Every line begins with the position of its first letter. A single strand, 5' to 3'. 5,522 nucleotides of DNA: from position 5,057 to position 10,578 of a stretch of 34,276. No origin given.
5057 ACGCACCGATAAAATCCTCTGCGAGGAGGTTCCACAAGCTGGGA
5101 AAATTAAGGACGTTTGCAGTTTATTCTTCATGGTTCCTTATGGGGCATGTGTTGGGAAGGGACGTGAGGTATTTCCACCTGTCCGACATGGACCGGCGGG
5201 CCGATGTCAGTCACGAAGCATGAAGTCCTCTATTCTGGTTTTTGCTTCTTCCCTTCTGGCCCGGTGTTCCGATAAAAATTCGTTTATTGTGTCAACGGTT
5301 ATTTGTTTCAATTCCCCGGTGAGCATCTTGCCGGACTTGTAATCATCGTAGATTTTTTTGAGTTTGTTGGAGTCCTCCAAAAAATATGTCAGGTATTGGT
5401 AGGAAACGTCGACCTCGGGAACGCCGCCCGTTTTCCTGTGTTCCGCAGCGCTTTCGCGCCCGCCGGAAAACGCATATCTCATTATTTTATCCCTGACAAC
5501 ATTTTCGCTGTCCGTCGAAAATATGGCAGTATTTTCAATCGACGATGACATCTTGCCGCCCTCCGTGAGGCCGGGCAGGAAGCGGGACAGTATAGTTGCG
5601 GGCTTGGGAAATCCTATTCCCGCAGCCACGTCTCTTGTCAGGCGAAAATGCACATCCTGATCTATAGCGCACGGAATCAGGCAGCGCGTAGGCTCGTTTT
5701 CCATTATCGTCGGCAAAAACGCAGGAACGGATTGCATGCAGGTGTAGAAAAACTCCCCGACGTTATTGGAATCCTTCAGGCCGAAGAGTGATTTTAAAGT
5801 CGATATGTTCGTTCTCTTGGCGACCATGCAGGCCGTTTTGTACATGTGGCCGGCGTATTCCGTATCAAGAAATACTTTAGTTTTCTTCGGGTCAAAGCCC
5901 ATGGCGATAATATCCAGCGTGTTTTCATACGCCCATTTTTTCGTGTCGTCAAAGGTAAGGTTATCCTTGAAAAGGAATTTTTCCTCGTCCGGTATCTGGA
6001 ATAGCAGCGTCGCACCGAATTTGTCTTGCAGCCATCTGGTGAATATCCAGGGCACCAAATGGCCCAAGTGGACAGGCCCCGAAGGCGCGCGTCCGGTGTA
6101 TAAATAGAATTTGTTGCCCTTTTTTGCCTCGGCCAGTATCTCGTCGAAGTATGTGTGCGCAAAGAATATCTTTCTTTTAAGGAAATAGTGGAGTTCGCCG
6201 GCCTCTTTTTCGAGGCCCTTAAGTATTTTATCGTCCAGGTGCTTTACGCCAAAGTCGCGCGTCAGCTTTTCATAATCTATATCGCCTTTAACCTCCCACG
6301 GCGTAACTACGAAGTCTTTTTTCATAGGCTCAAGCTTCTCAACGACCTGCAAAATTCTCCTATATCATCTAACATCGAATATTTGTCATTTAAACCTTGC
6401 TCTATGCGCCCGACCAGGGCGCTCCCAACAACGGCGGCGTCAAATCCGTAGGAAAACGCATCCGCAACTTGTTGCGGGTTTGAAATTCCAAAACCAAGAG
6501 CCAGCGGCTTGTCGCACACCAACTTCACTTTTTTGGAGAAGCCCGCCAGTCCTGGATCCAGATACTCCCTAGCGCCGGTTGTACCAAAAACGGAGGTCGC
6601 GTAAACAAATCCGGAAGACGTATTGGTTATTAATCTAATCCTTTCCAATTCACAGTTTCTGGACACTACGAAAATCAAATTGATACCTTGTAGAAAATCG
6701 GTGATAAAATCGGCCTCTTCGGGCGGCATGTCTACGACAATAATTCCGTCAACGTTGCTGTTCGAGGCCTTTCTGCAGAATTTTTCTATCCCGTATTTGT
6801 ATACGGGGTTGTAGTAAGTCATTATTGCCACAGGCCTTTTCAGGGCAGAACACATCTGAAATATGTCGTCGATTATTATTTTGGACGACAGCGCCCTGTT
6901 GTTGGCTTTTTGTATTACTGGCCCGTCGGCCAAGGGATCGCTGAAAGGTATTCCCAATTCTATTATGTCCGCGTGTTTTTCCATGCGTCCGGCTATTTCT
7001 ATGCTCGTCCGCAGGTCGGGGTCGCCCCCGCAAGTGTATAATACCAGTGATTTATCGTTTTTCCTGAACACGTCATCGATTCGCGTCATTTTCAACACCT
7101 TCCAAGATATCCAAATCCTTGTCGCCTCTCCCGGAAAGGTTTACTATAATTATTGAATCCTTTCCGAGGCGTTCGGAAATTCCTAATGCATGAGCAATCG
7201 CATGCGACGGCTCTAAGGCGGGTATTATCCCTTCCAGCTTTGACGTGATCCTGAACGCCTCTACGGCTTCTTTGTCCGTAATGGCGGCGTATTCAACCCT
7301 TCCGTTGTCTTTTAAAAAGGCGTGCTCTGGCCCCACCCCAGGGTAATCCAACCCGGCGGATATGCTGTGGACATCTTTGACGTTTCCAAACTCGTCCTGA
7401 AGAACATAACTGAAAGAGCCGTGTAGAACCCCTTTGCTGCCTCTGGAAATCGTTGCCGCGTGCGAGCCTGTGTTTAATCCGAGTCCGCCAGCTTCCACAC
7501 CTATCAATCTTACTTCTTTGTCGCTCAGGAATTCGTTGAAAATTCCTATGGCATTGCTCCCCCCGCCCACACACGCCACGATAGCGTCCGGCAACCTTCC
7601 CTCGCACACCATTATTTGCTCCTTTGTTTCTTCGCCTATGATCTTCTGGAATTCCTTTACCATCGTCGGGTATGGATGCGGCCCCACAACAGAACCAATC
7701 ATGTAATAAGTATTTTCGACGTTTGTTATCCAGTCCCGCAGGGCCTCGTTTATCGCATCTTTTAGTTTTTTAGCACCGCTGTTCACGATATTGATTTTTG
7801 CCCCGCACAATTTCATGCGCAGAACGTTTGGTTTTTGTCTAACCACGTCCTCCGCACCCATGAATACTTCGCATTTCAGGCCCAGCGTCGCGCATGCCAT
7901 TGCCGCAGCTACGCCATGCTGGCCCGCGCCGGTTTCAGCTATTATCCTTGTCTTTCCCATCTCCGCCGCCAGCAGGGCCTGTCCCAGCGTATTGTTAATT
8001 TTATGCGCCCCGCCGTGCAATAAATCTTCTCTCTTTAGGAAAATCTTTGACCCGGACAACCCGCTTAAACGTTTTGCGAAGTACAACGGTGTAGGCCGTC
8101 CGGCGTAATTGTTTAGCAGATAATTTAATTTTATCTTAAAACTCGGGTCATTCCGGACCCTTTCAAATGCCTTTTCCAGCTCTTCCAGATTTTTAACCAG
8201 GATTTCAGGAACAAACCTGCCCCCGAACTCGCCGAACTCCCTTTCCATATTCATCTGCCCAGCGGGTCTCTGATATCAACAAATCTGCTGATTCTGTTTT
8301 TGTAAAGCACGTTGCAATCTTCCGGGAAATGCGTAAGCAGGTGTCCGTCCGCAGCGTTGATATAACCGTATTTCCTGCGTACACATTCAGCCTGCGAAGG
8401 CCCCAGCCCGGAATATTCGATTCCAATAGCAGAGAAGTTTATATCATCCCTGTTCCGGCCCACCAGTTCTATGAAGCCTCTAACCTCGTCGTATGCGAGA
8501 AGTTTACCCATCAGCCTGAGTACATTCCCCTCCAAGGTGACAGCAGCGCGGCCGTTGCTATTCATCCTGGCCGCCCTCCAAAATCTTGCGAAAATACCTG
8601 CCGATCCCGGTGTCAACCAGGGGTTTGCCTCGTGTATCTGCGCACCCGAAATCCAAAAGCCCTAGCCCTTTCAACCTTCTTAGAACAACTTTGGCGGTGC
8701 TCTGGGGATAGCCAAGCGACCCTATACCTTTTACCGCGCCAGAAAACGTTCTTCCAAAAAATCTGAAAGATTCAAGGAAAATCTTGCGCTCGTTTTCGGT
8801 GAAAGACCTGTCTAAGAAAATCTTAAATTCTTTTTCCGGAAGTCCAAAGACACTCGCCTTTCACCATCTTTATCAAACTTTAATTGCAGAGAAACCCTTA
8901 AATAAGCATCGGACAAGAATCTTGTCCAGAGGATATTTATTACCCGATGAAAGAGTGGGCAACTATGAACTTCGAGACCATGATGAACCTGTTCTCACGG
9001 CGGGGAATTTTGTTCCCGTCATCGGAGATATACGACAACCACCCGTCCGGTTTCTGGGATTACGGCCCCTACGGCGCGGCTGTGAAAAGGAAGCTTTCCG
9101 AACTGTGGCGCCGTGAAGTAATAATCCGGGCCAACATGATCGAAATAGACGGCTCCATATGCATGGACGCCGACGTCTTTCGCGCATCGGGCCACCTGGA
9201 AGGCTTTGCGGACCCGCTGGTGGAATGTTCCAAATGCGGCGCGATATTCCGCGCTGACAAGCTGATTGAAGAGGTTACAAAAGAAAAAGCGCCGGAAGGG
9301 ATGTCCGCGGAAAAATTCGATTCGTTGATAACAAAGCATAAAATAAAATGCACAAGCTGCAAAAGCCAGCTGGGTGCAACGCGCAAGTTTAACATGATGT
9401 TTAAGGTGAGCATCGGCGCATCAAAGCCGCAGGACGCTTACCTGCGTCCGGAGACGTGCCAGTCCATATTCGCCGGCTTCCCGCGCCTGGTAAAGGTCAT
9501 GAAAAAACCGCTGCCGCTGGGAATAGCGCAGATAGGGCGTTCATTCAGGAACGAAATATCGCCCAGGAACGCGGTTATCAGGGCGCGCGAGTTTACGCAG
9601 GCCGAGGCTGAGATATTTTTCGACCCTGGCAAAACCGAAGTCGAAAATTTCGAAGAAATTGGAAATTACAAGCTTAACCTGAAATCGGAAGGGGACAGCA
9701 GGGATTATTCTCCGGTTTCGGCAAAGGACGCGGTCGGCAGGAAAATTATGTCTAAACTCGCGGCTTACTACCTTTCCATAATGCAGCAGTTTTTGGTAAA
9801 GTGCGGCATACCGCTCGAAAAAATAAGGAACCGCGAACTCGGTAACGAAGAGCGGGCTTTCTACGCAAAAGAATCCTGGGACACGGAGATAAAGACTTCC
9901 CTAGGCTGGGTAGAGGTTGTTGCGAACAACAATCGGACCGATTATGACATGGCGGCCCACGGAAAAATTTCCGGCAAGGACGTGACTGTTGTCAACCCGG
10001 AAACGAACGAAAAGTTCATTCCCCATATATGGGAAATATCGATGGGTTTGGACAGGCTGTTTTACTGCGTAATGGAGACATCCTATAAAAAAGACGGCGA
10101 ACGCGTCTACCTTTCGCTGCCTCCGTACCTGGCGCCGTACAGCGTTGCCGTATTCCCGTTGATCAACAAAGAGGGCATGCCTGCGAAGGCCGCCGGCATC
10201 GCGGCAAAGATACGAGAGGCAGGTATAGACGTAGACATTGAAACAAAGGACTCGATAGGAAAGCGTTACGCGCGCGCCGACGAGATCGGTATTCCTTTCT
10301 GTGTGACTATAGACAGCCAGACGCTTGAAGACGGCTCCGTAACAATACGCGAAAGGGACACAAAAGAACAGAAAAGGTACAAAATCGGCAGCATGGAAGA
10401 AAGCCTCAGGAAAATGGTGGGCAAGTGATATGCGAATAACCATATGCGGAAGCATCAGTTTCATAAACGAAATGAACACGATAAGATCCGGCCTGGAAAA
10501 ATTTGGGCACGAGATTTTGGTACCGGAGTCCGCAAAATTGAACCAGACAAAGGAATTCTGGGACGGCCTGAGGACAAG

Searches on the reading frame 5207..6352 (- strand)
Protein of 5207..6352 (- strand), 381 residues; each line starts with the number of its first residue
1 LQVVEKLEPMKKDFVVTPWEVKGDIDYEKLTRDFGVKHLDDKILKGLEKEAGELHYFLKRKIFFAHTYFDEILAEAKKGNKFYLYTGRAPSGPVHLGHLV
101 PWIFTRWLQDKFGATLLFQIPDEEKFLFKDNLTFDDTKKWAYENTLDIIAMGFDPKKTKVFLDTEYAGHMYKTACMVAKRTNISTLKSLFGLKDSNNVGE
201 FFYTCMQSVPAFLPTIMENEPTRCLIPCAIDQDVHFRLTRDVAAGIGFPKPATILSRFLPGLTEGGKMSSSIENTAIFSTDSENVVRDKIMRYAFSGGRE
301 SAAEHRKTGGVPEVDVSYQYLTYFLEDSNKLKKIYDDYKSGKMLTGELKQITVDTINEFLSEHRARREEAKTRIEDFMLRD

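Call 88: search_protein_families(library=pfam, max_evalue=0.0001, proteins=[window:5207-6352:-])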
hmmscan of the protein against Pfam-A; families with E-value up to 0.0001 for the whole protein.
window:5207-6352:- (381 aa): 1 family
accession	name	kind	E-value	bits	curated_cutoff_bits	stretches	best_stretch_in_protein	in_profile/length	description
PF00579.31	tRNA-synt_1b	-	1.4e-32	113.7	21.1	1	78-360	2-291/292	tRNA synthetases class I (W and Y)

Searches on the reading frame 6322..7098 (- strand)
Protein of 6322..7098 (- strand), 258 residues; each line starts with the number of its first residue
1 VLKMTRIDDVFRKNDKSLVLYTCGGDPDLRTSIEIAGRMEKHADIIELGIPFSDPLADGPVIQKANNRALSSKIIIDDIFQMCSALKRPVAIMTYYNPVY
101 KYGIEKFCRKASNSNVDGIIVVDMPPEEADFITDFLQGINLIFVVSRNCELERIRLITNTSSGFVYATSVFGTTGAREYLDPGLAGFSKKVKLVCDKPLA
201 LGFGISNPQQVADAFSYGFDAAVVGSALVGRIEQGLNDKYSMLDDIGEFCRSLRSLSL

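Call 88: search_protein_families(library=pfam, max_evalue=0.0001, proteins=[window:6322-7098:-])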
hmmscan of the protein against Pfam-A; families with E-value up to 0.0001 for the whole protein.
window:6322-7098:- (258 aa): 1 family
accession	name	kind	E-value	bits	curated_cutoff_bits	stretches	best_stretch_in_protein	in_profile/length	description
PF00290.26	Trp_syntA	-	4.4e-70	236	27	1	12-254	6-255/259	Tryptophan synthase alpha chain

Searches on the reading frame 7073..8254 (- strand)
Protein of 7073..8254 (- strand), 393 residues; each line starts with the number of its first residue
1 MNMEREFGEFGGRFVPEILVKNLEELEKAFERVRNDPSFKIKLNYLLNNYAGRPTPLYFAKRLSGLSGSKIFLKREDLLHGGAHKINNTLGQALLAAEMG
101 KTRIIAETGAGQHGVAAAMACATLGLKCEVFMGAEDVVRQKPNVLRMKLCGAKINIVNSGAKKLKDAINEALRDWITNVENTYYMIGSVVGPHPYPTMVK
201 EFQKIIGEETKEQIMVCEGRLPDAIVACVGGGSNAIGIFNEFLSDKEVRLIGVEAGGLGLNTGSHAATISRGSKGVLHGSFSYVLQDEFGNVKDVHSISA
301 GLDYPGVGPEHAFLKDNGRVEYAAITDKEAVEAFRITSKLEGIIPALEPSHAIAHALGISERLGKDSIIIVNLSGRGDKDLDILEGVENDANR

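Call 88: search_protein_families(library=pfam, max_evalue=0.0001, proteins=[window:7073-8254:-])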
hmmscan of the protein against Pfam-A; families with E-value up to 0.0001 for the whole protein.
window:7073-8254:- (393 aa): 1 family
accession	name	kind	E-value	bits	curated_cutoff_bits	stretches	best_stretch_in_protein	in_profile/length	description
PF00291.31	PALP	-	4.7e-41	141.5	35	1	51-375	4-295/295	Pyridoxal-phosphate dependent enzyme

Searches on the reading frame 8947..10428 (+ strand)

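Call 88: search_protein_families(library=pfam, max_evalue=0.0001, proteins=[window:8947-10428:+])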
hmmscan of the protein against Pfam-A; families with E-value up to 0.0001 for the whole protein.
window:8947-10428:+ (493 aa): 2 families
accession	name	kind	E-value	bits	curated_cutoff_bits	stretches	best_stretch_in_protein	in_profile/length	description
PF03129.25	HGTP_anticodon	-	2.4e-22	79.3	21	1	400-489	2-93/94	Anticodon binding domain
PF00587.30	tRNA-synt_2b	-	5.4e-13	49.8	29.3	1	161-377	8-177/179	tRNA synthetase class II core domain (G, H, P, S and T)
